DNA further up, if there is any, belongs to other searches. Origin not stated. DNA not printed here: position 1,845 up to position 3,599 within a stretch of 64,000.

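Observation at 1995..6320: Candidate polyprenyl-phospho-pentose donor pathway with a fused phosphatase, a GT-C transferase and a GMC flavoprotein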

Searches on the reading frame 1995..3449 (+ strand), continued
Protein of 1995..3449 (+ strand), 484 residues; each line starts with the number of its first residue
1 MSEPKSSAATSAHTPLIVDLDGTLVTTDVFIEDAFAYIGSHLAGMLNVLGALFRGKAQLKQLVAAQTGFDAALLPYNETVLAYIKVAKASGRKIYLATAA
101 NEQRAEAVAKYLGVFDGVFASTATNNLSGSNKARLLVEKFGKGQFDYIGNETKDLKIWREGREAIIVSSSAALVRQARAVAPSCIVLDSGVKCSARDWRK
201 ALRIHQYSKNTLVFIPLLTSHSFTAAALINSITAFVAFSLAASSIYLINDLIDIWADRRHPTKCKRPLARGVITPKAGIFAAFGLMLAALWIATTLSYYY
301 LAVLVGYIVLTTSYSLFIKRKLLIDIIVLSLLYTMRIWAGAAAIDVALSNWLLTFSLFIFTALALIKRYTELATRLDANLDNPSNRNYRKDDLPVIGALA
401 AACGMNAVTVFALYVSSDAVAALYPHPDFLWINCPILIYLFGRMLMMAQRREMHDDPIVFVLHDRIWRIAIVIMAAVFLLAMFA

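Call 74: search_protein_families(library=ncbifam, proteins=[L081:12841-13212:+, L024:11407-11787:+, L002:11883-13214:+, L002:13222-13962:+], max_evalue=0.01)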
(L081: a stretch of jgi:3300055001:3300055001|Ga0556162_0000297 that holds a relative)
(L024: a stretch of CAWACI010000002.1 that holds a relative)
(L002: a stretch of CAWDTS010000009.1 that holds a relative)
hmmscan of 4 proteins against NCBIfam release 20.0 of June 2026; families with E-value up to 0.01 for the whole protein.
L081:12841-13212:+ (123 aa): 6 families
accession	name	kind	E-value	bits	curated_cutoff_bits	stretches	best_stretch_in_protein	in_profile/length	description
NF002816.2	PRK02971.1-2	equivalog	2.3e-14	53.9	99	1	8-121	2-117/120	4-amino-4-deoxy-L-arabinose-phosphoundecaprenol flippase subunit ArnF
NF011625.2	PRK15051.1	equivalog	1.6e-09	37.9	92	1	56-120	43-107/111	4-amino-4-deoxy-L-arabinose-phosphoundecaprenol flippase subunit ArnE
TIGR03340.1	phn_DUF6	hypoth_equivalog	0.00045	20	288.15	1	72-122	85-135/281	phosphonate utilization associated putative membrane protein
NF051482.1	EbrB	exception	0.0028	18.3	160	1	59-120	39-101/105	SMR family multidrug efflux transporter EbrB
NF033137.0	SMR_qac_int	equivalog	0.0036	17.8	188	1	47-122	29-102/109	Qac family quaternary ammonium compound efflux SMR transporter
NF007934.1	PRK10650.1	equivalog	0.0091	16.5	103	0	72-122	57-108/109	multidrug/spermidine efflux SMR transporter subunit MdtI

L024:11407-11787:+ (126 aa): 13 families
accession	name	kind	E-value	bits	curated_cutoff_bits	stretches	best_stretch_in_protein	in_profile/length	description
NF002816.2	PRK02971.1-2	equivalog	5.1e-15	56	99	1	10-122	3-118/120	4-amino-4-deoxy-L-arabinose-phosphoundecaprenol flippase subunit ArnF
NF011625.2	PRK15051.1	equivalog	1.2e-08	35.2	92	1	56-121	43-108/111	4-amino-4-deoxy-L-arabinose-phosphoundecaprenol flippase subunit ArnE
NF000384.1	QacCGHJ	equivalog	1.9e-06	28.1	160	1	52-120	31-100/107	QacCGHJ group quaternary ammonium compound efflux SMR transporter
NF012170.0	qac_SMR_J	exception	2.4e-06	27.8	210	1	52-120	31-100/107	quaternary ammonium compound efflux SMR transporter QacJ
NF000023.1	qac_SMR_C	exception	6.1e-06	26.3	200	1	52-117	31-97/107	quaternary ammonium compound efflux SMR transporter QacC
NF000277.1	qac_SMR_G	exception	2.3e-05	24.6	200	1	52-120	31-100/107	quaternary ammonium compound efflux SMR transporter QacG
NF033470.1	SMR_qac_bcrC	exception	5.1e-05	23.7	225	1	61-121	39-102/114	quaternary ammonium compound efflux SMR transporter BcrC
NF000279.1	qac_SMR_H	exception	5.1e-05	23.6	205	1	69-120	48-100/107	quaternary ammonium compound efflux SMR transporter QacH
NF051482.1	EbrB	exception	0.0001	22.9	160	1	52-123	32-104/105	SMR family multidrug efflux transporter EbrB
NF051481.1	EbrA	exception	0.00025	21.3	160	1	57-120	36-102/104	SMR family multidrug efflux transporter EbrA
TIGR03340.1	phn_DUF6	hypoth_equivalog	0.0013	18.4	288.15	1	10-119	178-280/281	phosphonate utilization associated putative membrane protein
NF007087.1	PRK09541.1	subfamily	0.0056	17.1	162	1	54-120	34-101/110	EmrE family multidrug efflux SMR transporter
NF042984.1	SMR_efflux_EmrE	exception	0.0076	16.6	226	1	53-120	33-101/110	multidrug efflux SMR transporter EmrE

L002:11883-13214:+ (443 aa): 11 families
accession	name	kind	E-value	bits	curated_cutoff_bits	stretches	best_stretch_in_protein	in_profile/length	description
NF053785.1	DcplphribOxDprE1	equivalog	1.2e-138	463.1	500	1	2-442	3-448/449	decaprenylphosphoryl-beta-D-ribose oxidase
TIGR01678.1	FAD_lactone_ox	subfamily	4.7e-16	58.7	396.8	1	39-173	44-177/438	sugar 1,4-lactone oxidase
TIGR01679.1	bact_FAD_ox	subfamily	9e-16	57.8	292.25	1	17-203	15-198/419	FAD-linked oxidoreductase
TIGR00387.1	glcD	equivalog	8.2e-09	34.8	567.9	1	37-210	25-195/413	glycolate oxidase subunit GlcD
TIGR01677.1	pln_FAD_oxido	subfamily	2.1e-08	33.1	383.1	1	55-176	85-213/560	FAD-dependent oxidoreductase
NF008439.0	PRK11282.1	equivalog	1.1e-07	31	284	1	37-145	26-136/358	glycolate oxidase subunit GlcE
NF041227.1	BagG_FevA2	exception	2.1e-06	26.6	850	1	59-169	93-202/455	bagremycin/ferroverdin biosynthesis FAD-dependent oxygenase BagG/FevA2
NF049975.1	2HglutDHaseYdiJ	equivalog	6.8e-06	24.1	1350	1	60-153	106-200/1018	D-2-hydroxyglutarate dehydrogenase YdiJ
NF008408.0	PRK11230.1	equivalog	0.00017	20.2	897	1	36-211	82-253/499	glycolate oxidase subunit GlcD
NF041226.1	BagK_FevA1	equivalog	0.0017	16.8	800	1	53-167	82-196/453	bagremycin/ferroverdin biosynthesis FAD-dependent oxygenase BagK/FevA1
TIGR01676.1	GLDHase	equivalog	0.0086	14.9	458.25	0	56-174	108-225/541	L-galactonolactone dehydrogenase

L002:13222-13962:+ (246 aa): 184 families (the best 25 are shown)
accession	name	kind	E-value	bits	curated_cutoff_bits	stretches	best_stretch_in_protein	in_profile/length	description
NF005489.0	PRK07102.1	equivalog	7.7e-100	333.5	267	1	10-244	2-236/243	SDR family oxidoreductase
NF053786.1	DcplherypntRedDprE2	equivalog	2.9e-52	177.8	250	1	8-243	7-244/252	decaprenylphospho-beta-D-erythro-pentofuranosid-2-ulose 2-reductase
NF004110.0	PRK05599.1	equivalog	1.3e-36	126.4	362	1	11-242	2-237/246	SDR family oxidoreductase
NF005878.0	PRK07825.1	subfamily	1e-29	103.8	287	1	7-244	7-243/278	short chain dehydrogenase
NF005437.0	PRK07024.1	equivalog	5.4e-26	91.6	266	1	9-239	4-236/259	SDR family oxidoreductase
NF047420.2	EF_P_mod_YmfI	equivalog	1.9e-21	76.9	238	1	12-197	2-186/236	elongation factor P 5-aminopentanone reductase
NF005559.1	PRK07231.1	subfamily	3.6e-21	75.8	215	1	8-195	3-192/249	glucose 1-dehydrogenase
NF009466.0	PRK12826.1-2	subfamily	1.4e-20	73.8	222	1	8-195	2-193/248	3-oxoacyl-ACP reductase FabG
NF006099.0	PRK08251.1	equivalog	2.4e-19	69.5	253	1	8-244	3-244/250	SDR family oxidoreductase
NF004514.1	PRK05855.1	equivalog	2.9e-19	69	455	1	8-201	312-508/578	SDR family oxidoreductase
NF006118.0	PRK08264.1-4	subfamily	4.2e-19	69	279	1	9-231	5-220/244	SDR family oxidoreductase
NF005067.0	PRK06484.1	equivalog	1.3e-18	66.8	713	1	4-201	4-203/524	short chain dehydrogenase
NF004825.0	PRK06181.1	equivalog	1.6e-18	66.9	215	1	7-201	4-201/268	SDR family oxidoreductase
TIGR01830.1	3oxo_ACP_reduc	equivalog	4.7e-18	65.8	297.75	1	13-198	2-190/239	3-oxoacyl-[acyl-carrier-protein] reductase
NF006119.0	PRK08264.1-5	subfamily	6.1e-17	61.9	249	1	7-227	4-209/233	SDR family oxidoreductase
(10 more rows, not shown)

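Call 80: predict_structure(alignment_id=A1)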
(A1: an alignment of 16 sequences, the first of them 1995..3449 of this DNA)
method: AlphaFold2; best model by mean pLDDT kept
length: 484 residues; sequences in the alignment: 16
mean_pLDDT: 86.6   pTM: 0.82
mean pLDDT of the five models: 86.6, 85.8, 85.5, 84.4, 84.2
residues with pLDDT >= 90: 253; 70-90: 198; 50-70: 21; < 50: 12
segments of 3 or more residues with pLDDT < 50: 1-10
pLDDT, mean of each block of 10 residues (from residue 1): 37 85 89 83 77 78 75 92 93 93 91 94 82 94 93 92 89 91 86 88 89 88 88 96 93 87 89 92 96 95 93 74 81 92 90 90 90 77 57 87 94 88 87 93 90 80 88 91 85
secondary structure, 60 per line:
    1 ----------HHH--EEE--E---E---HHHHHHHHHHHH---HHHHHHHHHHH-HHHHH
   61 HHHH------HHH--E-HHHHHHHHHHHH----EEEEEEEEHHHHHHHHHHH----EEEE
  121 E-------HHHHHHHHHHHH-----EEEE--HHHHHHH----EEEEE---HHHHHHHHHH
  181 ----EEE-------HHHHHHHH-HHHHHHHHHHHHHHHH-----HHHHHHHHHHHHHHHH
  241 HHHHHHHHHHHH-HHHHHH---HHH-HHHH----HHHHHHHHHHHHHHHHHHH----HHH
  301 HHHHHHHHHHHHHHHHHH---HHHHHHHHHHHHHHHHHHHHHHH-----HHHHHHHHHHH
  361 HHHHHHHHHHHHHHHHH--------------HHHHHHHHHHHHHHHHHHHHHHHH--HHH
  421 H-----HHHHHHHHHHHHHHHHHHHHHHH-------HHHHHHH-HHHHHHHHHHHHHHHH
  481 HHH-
elements in order: E16-18 H29-40 H44-54 H56-64 H78-89 E94-101 H102-112 E117-121 H129-140 E146-149 H152-158 E163-167 H171-180 E185-187 H195-202 H204-219 H225-252 H254-259 H267-270 H275-293 H298-318 H322-344 H350-377 H392-415 H418-421 H427-449 H457-463 H465-483

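Call 82: fold_search(model_id=the predicted structure, library=pdb)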
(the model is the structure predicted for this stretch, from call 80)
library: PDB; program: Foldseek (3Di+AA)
matches with E <= 10: 706; with E <= 0.001: 30
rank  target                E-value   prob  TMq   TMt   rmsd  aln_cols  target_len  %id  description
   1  8j8j_A                1.2e-09  1.00  0.50  0.80   3.6       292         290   27  Membrane bound PRTase, C3 symmetry, donor bound (released 2024-02-07)
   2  8j8k_A                4.2e-08  1.00  0.49  0.79   3.6       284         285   24  Membrane bound PRTase, C3 symmetry, acceptor bound (released 2024-02-07)
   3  7bpu_A                2.8e-06  1.00  0.41  0.65   6.1       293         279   17  Structural and mechanistic insights into the biosynthesis of Digeranylgeranylglyceryl phosphate synthase in membranes (released 2021-04-14)
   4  4tq4_B                6.5e-06  1.00  0.45  0.71   5.1       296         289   14  Structure of a UbiA homolog from Archaeoglobus fulgidus bound to DMAPP and Mg2+ (released 2014-07-16)
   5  4tq3_A                8.8e-06  1.00  0.46  0.74   4.8       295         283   14  Structure of a UbiA homolog from Archaeoglobus fulgidus bound to GPP and Mg2+ (released 2014-07-16)
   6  4tq4_A                8.8e-06  1.00  0.45  0.71   5.0       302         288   14  Structure of a UbiA homolog from Archaeoglobus fulgidus bound to DMAPP and Mg2+ (released 2014-07-16)
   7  6m31_A                1.0e-05  1.00  0.41  0.66   5.8       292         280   16  Structural and Functional Insights into an Archaeal Lipid Synthase (released 2021-02-03)
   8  4tq4_D                1.0e-05  1.00  0.44  0.69   5.2       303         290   14  Structure of a UbiA homolog from Archaeoglobus fulgidus bound to DMAPP and Mg2+ (released 2014-07-16)
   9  4tq4_C                1.4e-05  1.00  0.45  0.71   4.9       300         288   14  Structure of a UbiA homolog from Archaeoglobus fulgidus bound to DMAPP and Mg2+ (released 2014-07-16)
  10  4tq3_B                1.5e-05  1.00  0.44  0.70   5.5       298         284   14  Structure of a UbiA homolog from Archaeoglobus fulgidus bound to GPP and Mg2+ (released 2014-07-16)
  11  4tq6_B                7.7e-05  1.00  0.41  0.69   5.3       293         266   14  Structure of a UbiA homolog from Archaeoglobus fulgidus bound to Cd2+ (released 2014-07-16)
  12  4tq5                  8.1e-05  1.00  0.41  0.66   5.5       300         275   13  Structure of a UbiA homolog from Archaeoglobus fulgidus (released 2014-07-16)
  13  5it0                  1.2e-04  1.00  0.26  0.31   6.5       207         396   20  Crystal structure of Mycobacterium avium SerB2 mutant D343N/D347N (released 2016-04-27)
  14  4tq6_A                1.4e-04  1.00  0.40  0.66   5.4       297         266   12  Structure of a UbiA homolog from Archaeoglobus fulgidus bound to Cd2+ (released 2014-07-16)
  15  5is2                  1.5e-04  1.00  0.26  0.32   6.4       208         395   21  Crystal structure of Mycobacterium avium SerB2 at pH 6.6 (released 2016-04-27)
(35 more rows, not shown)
